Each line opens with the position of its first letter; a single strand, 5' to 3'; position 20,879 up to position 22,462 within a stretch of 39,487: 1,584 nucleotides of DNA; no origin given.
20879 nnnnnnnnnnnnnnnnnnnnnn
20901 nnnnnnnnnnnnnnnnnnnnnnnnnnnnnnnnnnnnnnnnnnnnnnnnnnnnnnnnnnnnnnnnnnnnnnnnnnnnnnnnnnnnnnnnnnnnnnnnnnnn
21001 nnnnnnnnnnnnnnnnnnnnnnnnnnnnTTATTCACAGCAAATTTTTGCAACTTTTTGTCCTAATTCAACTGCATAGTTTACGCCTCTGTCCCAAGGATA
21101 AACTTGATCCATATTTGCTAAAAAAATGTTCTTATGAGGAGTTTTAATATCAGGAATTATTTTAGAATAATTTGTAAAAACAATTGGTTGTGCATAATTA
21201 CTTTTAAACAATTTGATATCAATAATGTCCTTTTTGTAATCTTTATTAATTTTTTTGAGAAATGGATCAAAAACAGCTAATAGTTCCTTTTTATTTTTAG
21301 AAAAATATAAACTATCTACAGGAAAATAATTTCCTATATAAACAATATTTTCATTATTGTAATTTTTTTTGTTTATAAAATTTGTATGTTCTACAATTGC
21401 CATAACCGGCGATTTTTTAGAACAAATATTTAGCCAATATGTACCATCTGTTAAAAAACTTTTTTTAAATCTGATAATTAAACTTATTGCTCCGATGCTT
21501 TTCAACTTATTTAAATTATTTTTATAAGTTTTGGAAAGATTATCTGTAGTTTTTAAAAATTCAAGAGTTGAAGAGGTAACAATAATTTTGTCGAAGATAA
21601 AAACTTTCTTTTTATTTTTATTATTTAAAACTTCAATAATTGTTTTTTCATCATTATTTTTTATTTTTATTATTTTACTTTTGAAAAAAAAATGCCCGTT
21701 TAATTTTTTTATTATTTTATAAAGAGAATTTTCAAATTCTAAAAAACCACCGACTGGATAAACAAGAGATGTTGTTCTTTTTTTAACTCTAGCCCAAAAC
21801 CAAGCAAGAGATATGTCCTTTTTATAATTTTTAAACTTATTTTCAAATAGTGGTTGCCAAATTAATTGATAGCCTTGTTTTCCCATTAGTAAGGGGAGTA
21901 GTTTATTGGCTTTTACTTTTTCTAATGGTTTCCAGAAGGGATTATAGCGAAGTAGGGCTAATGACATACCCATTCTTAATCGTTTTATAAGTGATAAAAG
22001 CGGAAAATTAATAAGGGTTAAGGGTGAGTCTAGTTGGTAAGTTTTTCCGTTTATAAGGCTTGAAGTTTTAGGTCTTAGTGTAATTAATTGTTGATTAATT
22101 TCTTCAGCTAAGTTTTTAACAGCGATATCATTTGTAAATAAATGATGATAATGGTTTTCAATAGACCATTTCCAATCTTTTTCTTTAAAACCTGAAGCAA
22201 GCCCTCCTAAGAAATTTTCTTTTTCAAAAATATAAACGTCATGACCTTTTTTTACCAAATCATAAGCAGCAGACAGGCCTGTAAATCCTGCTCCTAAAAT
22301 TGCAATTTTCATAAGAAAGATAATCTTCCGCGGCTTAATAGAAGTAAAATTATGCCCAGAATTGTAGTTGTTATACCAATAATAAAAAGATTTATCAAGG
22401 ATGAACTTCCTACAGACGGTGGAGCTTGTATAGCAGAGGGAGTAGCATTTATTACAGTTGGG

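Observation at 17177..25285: pilN-pilO open a seven-gene operon that runs into a surface beta-sandwich protein, an FAD oxidoreductase and two giant GT-C-like membrane proteins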

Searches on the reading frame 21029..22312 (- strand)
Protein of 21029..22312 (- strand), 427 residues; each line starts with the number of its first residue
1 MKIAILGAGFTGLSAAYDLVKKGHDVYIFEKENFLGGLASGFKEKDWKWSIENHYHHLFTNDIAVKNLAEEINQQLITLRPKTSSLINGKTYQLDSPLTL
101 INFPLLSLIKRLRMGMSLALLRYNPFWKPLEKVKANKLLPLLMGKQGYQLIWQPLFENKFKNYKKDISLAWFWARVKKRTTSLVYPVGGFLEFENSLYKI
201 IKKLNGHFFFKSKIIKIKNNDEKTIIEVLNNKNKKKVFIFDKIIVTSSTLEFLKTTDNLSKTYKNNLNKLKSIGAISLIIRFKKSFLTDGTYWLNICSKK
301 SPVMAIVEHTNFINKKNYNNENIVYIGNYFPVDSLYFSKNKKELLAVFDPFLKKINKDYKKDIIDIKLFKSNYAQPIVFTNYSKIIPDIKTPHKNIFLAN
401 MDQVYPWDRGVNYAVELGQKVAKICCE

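Call 3: search_protein_families(library=pfam, proteins=[window:21029-22312:-], max_evalue=0.1)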
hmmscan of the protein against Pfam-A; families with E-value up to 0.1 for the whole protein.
window:21029-22312:- (427 aa): 12 families
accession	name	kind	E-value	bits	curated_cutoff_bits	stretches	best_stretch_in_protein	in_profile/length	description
PF01593.30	Amino_oxidase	-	4.8e-17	62.8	19.8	1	10-423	1-440/443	Flavin containing amine oxidoreductase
PF13450.12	NAD_binding_8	-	2.6e-11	44.1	21.9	1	5-71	1-67/68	NAD(P)-binding Rossmann-like domain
PF01266.30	DAO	-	5e-09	36.6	27.9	1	2-41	1-40/353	FAD dependent oxidoreductase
PF07992.20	Pyr_redox_2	-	2.2e-05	24.5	26.1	1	1-37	1-38/291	Pyridine nucleotide-disulphide oxidoreductase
PF12831.13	FAD_oxidored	-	5.2e-05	23.1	27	1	3-41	2-40/416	FAD dependent oxidoreductase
PF00070.33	Pyr_redox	-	7.6e-05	23.6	22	1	2-33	1-32/82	Pyridine nucleotide-disulphide oxidoreductase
PF01946.23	Thi4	-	0.00095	18.9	26.2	1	2-39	19-57/235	Thi4 family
PF00890.30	FAD_binding_2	-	0.0016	18.2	20.4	1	3-37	2-36/414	FAD binding domain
PF03486.20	HI0933_like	-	0.0029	17.5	50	1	2-36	2-36/244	HI0933-like protein Rossmann domain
PF03721.20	UDPG_MGDP_dh_N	-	0.013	15.5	27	0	1-28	1-28/187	UDP-glucose/GDP-mannose dehydrogenase family, NAD binding domain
PF13738.12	Pyr_redox_3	-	0.065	12.9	30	0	5-33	2-31/305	Pyridine nucleotide-disulphide oxidoreductase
PF13454.12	NAD_binding_9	-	0.084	13.3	21.8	0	4-38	1-40/155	FAD-NAD(P)-binding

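Call 4: search_protein_families(library=ncbifam, proteins=[window:21029-22312:-], max_evalue=0.1)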
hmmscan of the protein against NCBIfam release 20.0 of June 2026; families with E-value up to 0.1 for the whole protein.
window:21029-22312:- (427 aa): 77 families (the best 25 are shown)
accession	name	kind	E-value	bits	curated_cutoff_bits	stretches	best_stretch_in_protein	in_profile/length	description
NF005560.0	PRK07233.1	equivalog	7.1e-111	371.1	252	1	1-424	1-427/435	hypothetical protein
NF005548.0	PRK07208.1-4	equivalog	5.5e-17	61.5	389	1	2-102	5-103/488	hypothetical protein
NF005547.0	PRK07208.1-3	equivalog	1.4e-12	47.1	380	1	2-103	6-105/465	hypothetical protein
TIGR02731.1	phytoene_desat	equivalog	1.2e-11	44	569.4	1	2-148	1-141/453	15-cis-phytoene desaturase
TIGR02733.1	desat_CrtD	equivalog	2e-11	43.3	549.7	2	2-49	3-50/492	C-3',4' desaturase CrtD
TIGR03467.1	HpnE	equivalog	7.5e-11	42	283.05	1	3-156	1-166/430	hydroxysqualene dehydroxylase HpnE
NF058655.1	CrtID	equivalog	1.3e-10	40.7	640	1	3-51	1-49/478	bifunctional phytoene desaturase/3,4-desaturase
TIGR02732.1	zeta_caro_desat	equivalog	2.8e-10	39.7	622.15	1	2-73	1-71/474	9,9'-di-cis-zeta-carotene desaturase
TIGR02734.1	crtI_fam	subfamily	1e-09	37.6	238.1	1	4-49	2-47/504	phytoene desaturase family protein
NF009410.0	PRK12771.1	subfamily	1e-09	37.5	516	1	2-38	140-176/566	NAD(P)-binding protein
NF005545.0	PRK07208.1-1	equivalog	4.7e-09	35.1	451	1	2-93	9-100/504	hypothetical protein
NF042421.1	hydcarot_desat_CrtD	equivalog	2.5e-08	32.8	500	2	3-75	4-73/487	1-hydroxycarotenoid 3,4-desaturase CrtD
TIGR00562.1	proto_IX_ox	equivalog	4.1e-08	32.2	97.85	1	2-123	4-131/470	protoporphyrinogen oxidase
NF045663.1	diclust_near_Sec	equivalog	1.6e-07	29.8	530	1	2-75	108-181/759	pyridine nucleotide-disulfide oxidoreductase/dicluster-binding protein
NF009074.0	PRK12409.1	equivalog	7.8e-07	28.6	494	1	2-34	3-35/410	D-amino acid dehydrogenase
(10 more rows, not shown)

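Call 10: search_solved_structures(query=window:21029-22312:-, max_evalue=0.001)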
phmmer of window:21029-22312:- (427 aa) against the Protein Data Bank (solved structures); distinct sequences matched with E-value up to 0.001: 6.
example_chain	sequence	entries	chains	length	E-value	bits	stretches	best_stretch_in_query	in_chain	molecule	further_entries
4rep_A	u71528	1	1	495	1e-05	28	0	4-79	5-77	Gamma-carotene desaturase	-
1wam_A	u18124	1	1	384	2.9e-05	26.5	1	2-102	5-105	UDP-GALACTOPYRANOSE MUTASE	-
2bi7_A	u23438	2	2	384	2.9e-05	26.5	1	2-102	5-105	UDP-GALACTOPYRANOSE MUTASE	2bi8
3gf4_A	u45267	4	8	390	3e-05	26.5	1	2-102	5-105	UDP-galactopyranose mutase | Probable UDP-galactopyranose mutase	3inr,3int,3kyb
5mog_A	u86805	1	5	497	3.2e-05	26.4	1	2-148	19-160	Phytoene dehydrogenase, chloroplastic/chromoplastic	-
1f8r_A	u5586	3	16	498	0.00027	23.3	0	3-49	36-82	L-AMINO ACID OXIDASE | L-amino-acid oxidase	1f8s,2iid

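Call 14: find_encoding_contigs(protein=window:21029-22312:-, flank=10000, max_places=6)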
Protein window:21029-22312:- (427 aa): 1 contig read that carries it; 1 place shown.
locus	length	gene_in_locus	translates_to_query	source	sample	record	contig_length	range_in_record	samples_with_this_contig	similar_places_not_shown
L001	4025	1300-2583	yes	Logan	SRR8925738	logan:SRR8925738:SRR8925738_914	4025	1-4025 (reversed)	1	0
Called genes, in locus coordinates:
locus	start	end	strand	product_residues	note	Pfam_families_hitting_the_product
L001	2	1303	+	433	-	?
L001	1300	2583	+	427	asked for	PF01266:DAO, PF01593:Amino_oxidase, PF07992:Pyr_redox_2 (faint), PF13450:NAD_binding_8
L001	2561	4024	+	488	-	?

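Call 15: find_homologous_proteins(query=window:21029-22312:-, max_evalue=1e-10)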
Query window:21029-22312:- (427 aa): 4451 proteins with E <= 1e-10 among 8000 candidates; the best 120 are listed.
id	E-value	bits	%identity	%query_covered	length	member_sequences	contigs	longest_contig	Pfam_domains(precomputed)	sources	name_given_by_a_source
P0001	3.5e-282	954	100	100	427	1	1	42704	PF01266.31,PF01593.31,PF13450.13,PF07992.21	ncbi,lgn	-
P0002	7.9e-164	564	59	99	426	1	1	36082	PF01266.31,PF01593.31,PF13450.13,PF12831.14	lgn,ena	-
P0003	1.2e-163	563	60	100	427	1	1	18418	PF01946.24,PF01266.31,PF01593.31,PF13450.13,PF07992.21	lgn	-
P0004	2.4e-163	562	57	100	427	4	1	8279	PF01266.31,PF01593.31,PF13450.13,PF07992.21,PF00070.34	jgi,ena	-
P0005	6.3e-163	561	58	100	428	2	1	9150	PF01266.31,PF01593.31,PF13450.13,PF00890.31,PF07992.21,PF00070.34,PF03486.21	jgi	-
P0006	6.8e-163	561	59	99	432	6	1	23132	PF01266.31,PF01593.31,PF13450.13,PF07992.21,PF00070.34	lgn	-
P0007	1.0e-162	560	58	100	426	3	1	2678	PF01266.31,PF01593.31,PF13450.13,PF07992.21,PF00070.34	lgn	-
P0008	1.8e-162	559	56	100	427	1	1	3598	PF01946.24,PF01266.31,PF01593.31,PF13450.13,PF07992.21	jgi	jgi:protoporphyrinogen oxidase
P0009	2.9e-162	559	58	100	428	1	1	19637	PF01266.31,PF01593.31,PF13450.13,PF07992.21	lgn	-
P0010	3.0e-162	559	58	99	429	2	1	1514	PF01266.31,PF01593.31,PF13450.13,PF07992.21,PF00070.34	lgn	-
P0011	5.0e-162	558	58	99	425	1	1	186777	PF01266.31,PF01593.31,PF13450.13,PF07992.21,PF00070.34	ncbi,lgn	ncbi:MAG: FAD-dependent oxidoreductase [Candidatus Levyibacteriota bacterium]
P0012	6.1e-162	558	57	100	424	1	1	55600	PF01266.31,PF01593.31,PF13450.13,PF07992.21,PF00070.34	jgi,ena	-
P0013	8.9e-162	557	58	99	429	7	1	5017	PF01266.31,PF01593.31,PF13450.13,PF07992.21,PF00070.34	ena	-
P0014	1.2e-161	557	57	99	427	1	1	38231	PF01266.31,PF01593.31,PF13450.13,PF07992.21,PF00070.34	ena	-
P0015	1.4e-161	556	59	100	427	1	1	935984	PF01266.31,PF01593.31,PF13450.13,PF07992.21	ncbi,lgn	-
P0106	7.6e-157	541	56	100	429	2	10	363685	PF01266.31,PF01593.31,PF13450.13,PF00890.31,PF07992.21,PF00070.34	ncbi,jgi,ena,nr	ncbi:MAG: hypothetical protein A2798_00850 [Candidatus Levybacteria bacterium RIFCSPHIGHO2_01_FULL_3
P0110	1.0e-156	540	57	100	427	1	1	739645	PF01946.24,PF01266.31,PF01593.31,PF13450.13,PF07992.21,PF00070.34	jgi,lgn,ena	-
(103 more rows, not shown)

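Call 16: find_encoding_contigs(protein=P0015, flank=10000, max_places=2)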
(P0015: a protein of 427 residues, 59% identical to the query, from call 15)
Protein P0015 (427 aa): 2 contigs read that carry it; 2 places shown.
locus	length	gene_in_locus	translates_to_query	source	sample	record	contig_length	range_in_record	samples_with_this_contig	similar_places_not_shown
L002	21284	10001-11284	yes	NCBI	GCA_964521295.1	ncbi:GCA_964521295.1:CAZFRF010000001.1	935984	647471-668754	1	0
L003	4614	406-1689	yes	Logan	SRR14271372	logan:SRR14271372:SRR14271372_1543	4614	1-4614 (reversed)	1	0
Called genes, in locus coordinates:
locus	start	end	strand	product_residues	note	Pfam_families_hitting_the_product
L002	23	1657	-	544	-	PF00118:Cpn60_TCP1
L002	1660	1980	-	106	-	PF00166:Cpn10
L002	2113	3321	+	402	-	PF00801:PKD (weak)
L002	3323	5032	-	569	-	PF00009:GTP_EFTU, PF03144:GTP_EFTU_D2, PF14492:EFG_III (weak), PF00679:EFG_C, PF06421:LepA_C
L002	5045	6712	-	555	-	PF03023:MurJ, PF13440:Polysacc_synt_3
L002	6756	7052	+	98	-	PF01649:Ribosomal_S20p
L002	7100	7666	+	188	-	-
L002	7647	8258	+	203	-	PF04350:PilO, PF10741:T2SSM_b (weak)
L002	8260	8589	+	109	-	-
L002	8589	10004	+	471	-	PF00041:fn3 (weak), PF16656:Pur_ac_phosph_N (weak), PF17936:Big_6 (faint), PF19077:Big_13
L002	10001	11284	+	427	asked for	PF01266:DAO, PF01593:Amino_oxidase, PF07992:Pyr_redox_2 (faint), PF13450:NAD_binding_8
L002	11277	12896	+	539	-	PF10060:DUF2298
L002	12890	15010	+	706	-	PF10060:DUF2298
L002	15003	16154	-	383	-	PF03816:LytR_cpsA_psr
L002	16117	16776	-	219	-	PF00121:TIM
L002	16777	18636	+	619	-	PF00580:UvrD-helicase, PF13245:AAA_19, PF13604:AAA_30 (faint), PF01443:Viral_helicase1 (faint), PF13361:UvrD_C, PF13538:UvrD_C_2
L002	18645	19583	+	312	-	PF02388:FemAB, PF13480:Acetyltransf_6, PF02388:FemAB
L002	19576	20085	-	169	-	PF13489:Methyltransf_23 (faint), PF06325:PrmA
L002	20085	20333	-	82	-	PF10502:Peptidase_S26 (faint)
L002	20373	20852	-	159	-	PF09055:Sod_Ni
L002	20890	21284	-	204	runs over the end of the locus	PF02589:LUD_dom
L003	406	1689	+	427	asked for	PF01266:DAO, PF01593:Amino_oxidase, PF07992:Pyr_redox_2 (faint), PF13450:NAD_binding_8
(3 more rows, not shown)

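Call 17: find_encoding_contigs(protein=P0106, flank=10000, max_places=2)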
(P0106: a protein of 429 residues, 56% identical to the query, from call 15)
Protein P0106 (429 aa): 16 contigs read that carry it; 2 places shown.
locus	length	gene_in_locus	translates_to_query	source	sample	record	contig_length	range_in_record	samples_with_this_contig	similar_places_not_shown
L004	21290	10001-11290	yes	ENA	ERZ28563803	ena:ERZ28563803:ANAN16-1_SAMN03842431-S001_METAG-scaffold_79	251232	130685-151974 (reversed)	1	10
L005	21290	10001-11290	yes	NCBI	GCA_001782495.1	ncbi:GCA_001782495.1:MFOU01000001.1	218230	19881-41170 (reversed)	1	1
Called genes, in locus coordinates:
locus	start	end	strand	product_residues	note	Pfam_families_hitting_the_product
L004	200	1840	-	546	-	PF00118:Cpn60_TCP1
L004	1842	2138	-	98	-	PF00166:Cpn10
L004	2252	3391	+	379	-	PF00801:PKD (weak), PF18911:PKD_4 (weak)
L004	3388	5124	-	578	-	PF00009:GTP_EFTU, PF03144:GTP_EFTU_D2 (weak), PF14492:EFG_III (weak), PF00679:EFG_C, PF06421:LepA_C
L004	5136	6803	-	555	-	PF01554:MatE (weak), PF03023:MurJ, PF13440:Polysacc_synt_3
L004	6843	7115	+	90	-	PF01649:Ribosomal_S20p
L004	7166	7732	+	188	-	PF05137:PilN (weak)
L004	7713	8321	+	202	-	PF04350:PilO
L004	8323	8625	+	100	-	-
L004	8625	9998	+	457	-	PF16656:Pur_ac_phosph_N (weak), PF13620:CarboxypepD_reg (faint), PF19077:Big_13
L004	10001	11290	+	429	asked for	PF00070:Pyr_redox (faint), PF00890:FAD_binding_2 (weak), PF01266:DAO, PF01593:Amino_oxidase, PF07992:Pyr_redox_2 (weak), PF13450:NAD_binding_8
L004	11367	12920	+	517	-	-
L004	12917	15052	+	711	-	PF10060:DUF2298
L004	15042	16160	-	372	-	PF03816:LytR_cpsA_psr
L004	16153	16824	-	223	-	PF00121:TIM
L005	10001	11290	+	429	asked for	PF00070:Pyr_redox (faint), PF00890:FAD_binding_2 (weak), PF01266:DAO, PF01593:Amino_oxidase, PF07992:Pyr_redox_2 (weak), PF13450:NAD_binding_8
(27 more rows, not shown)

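Call 18: find_encoding_contigs(protein=P0110, flank=10000, max_places=2)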
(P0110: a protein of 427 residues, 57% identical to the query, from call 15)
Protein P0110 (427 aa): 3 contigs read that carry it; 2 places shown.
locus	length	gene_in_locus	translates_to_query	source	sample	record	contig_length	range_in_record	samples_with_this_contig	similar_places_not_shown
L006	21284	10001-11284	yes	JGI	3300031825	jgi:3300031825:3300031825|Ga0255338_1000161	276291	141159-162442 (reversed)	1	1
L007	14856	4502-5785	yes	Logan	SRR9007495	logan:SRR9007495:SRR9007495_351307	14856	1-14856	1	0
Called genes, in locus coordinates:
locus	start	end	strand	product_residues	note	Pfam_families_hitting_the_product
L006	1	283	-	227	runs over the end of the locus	PF12705:PDDEXK_1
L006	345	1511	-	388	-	PF14082:SduA_C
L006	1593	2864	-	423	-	PF00376:MerR, PF12728:HTH_17, PF13411:MerR_1, PF00145:DNA_methylase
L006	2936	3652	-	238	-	PF09553:RE_Eco47II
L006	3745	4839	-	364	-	PF00704:Glyco_hydro_18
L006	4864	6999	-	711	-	PF00009:GTP_EFTU, PF22042:EF-G_D2, PF03144:GTP_EFTU_D2, PF14492:EFG_III, PF16658:RF3_C, PF03764:EFG_IV, PF00679:EFG_C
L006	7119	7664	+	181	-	-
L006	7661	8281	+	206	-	PF04350:PilO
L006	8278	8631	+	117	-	-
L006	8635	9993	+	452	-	PF16656:Pur_ac_phosph_N (weak), PF19077:Big_13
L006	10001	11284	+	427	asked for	PF00070:Pyr_redox (faint), PF01266:DAO, PF01593:Amino_oxidase, PF01946:Thi4 (faint), PF07992:Pyr_redox_2 (weak), PF13450:NAD_binding_8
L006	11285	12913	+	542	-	PF13231:PMT_2 (weak)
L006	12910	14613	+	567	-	PF13231:PMT_2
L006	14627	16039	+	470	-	PF13231:PMT_2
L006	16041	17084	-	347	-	PF01073:3Beta_HSD, PF01370:Epimerase, PF02719:Polysacc_synt_2, PF04321:RmlD_sub_bind, PF05368:NmrA (weak), PF13460:NAD_binding_10, PF16363:GDP_Man_Dehyd, PF07993:NAD_binding_4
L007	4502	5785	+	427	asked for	PF00070:Pyr_redox (faint), PF01266:DAO, PF01593:Amino_oxidase, PF01946:Thi4 (faint), PF07992:Pyr_redox_2 (weak), PF13450:NAD_binding_8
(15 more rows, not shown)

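Call 23: find_related_loci(query=A1, collection=genome_contigs, flank=10000)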
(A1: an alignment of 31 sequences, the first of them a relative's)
Query A1 (427 aa) in genome_contigs; peptide patterns used: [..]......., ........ (x = any residue, [..] = any of these).
600 stretches matched a pattern (row limit reached: there are more); 591 encode a relative of the query (tblastn E <= 1e-3); the best 80 are kept; 80 distinct loci.
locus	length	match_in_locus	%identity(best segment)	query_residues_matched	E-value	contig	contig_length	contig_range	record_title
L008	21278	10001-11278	55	1-427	1e-161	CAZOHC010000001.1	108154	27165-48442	MAG TPA_asm: uncultured Gammaproteobacteria bacterium isolate SRP144015_co1_130 genome assembly, contig: NODE_94_length_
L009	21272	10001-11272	57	1-424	2e-160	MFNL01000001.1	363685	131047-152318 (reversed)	MAG: Candidatus Levybacteria bacterium RIFCSPHIGHO2_01_FULL_37_17 rifcsphigho2_01_scaffold_35, whole genome shotgun sequ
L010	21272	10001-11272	54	1-425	8e-160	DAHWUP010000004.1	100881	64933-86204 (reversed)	MAG TPA_asm: Candidatus Levyibacteriota bacterium isolate clean1537 NODE_4_length_100881_cov_9.691441, whole genome shot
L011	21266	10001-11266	54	1-424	2e-159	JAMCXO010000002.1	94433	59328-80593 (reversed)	MAG: Patescibacteria group bacterium isolate FK_Sedi_B_Bin.407 NODE_396_length_94433_cov_5.58096, whole genome shotgun s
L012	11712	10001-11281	56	1-427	5e-159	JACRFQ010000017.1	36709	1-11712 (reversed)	MAG: Candidatus Levyibacteriota bacterium isolate NC_groundwater_1729_Pr3_B-0.1um_34_132 SR-2_scaffold_141_811693, whole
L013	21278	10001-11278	53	1-427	7e-159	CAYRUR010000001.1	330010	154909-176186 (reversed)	MAG TPA_asm: uncultured Gammaproteobacteria bacterium isolate SRP144015_co1_42 genome assembly, contig: NODE_12_length_3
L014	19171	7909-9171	55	1-427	3e-157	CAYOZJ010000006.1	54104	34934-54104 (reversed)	MAG TPA_asm: uncultured Gammaproteobacteria bacterium isolate SRP200132_co1_666 genome assembly, contig: NODE_938_length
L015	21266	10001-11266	55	1-424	2e-157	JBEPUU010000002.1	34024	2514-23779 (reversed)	MAG: bacterium isolate 22E.metabat2_refined.014_sub NODE_1062_length_34024_cov_5.797845, whole genome shotgun sequence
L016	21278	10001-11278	54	1-426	4e-156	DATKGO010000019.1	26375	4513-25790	MAG TPA_asm: Patescibacteria group bacterium isolate SMAG_U14553 k141_156972, whole genome shotgun sequence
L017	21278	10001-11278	54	1-427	4e-156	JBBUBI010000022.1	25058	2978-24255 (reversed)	MAG: Patescibacteria group bacterium isolate H52-bin033_1 H52_bin033_1_000000000022, whole genome shotgun sequence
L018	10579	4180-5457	53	1-427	8e-156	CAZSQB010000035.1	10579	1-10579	MAG TPA_asm: uncultured Gammaproteobacteria bacterium isolate SRP269290_co3_983 genome assembly, contig: NODE_7913_lengt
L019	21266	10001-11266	55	1-423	3e-155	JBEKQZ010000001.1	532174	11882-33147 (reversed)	MAG: Candidatus Levyibacteriota bacterium isolate SPRUCE 49 SPRUCE_49_1, whole genome shotgun sequence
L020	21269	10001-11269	53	1-423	3e-154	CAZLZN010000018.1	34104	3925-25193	MAG TPA_asm: uncultured Gammaproteobacteria bacterium isolate SRP278252_co2_871 genome assembly, contig: NODE_2487_lengt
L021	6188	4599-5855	53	1-427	6e-155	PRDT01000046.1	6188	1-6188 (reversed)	MAG: Candidatus Levyibacteriota bacterium isolate Amazon FNV 2010 10 14 contig_35_946011474_length_6188_multi_6_in_0_out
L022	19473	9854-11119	53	1-423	6e-154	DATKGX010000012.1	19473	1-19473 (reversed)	MAG TPA_asm: Patescibacteria group bacterium isolate SMAG_U14562 k141_37526, whole genome shotgun sequence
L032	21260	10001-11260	53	1-422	4e-150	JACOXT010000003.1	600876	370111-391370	MAG: Candidatus Levyibacteriota bacterium isolate NC_groundwater_160_Ag_S-0.1um_36_20 S4_GD2017_2_S1_scaffold_58, whole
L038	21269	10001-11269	49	1-427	1e-142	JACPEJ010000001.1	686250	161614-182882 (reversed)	MAG: Candidatus Blackburnbacteria bacterium isolate NC_groundwater_332_Ag_B-0.1um_41_18 GD18-4_B1_scaffold_152758, whole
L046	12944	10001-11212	44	1-424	2e-121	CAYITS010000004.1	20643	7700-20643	MAG TPA_asm: uncultured Gammaproteobacteria bacterium isolate ERP119705_co3_637 genome assembly, contig: NODE_2950_lengt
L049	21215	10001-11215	47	1-425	2e-118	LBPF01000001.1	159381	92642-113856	MAG: Candidatus Woesebacteria bacterium GW2011_GWB1_33_38 UR44_C0001, whole genome shotgun sequence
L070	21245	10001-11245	53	8-424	3e-149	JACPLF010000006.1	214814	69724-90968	MAG: Candidatus Levyibacteriota bacterium isolate NC_groundwater_514_Ag_S-0.1um_37_12 S35_SO-1_scaffold_96964, whole gen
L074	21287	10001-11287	39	1-425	6e-107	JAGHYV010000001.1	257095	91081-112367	MAG: Roseiflexus sp. isolate 629F.7 NODE_1_length_257095_cov_388.801358, whole genome shotgun sequence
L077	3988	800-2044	44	1-427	5e-108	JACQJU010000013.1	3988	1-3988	MAG: Candidatus Gottesmanbacteria bacterium isolate NC_groundwater_1159_Ag_S-0.1um_39_55 S_p1_S3_coassembly_k141_270909,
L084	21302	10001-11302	39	1-427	7e-105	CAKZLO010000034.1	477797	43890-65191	MAG TPA_asm: uncultured Ardenticatenia bacterium isolate SRR5214706_bin.41_CONCOCT_v1.1_MAG genome assembly, contig: ERZ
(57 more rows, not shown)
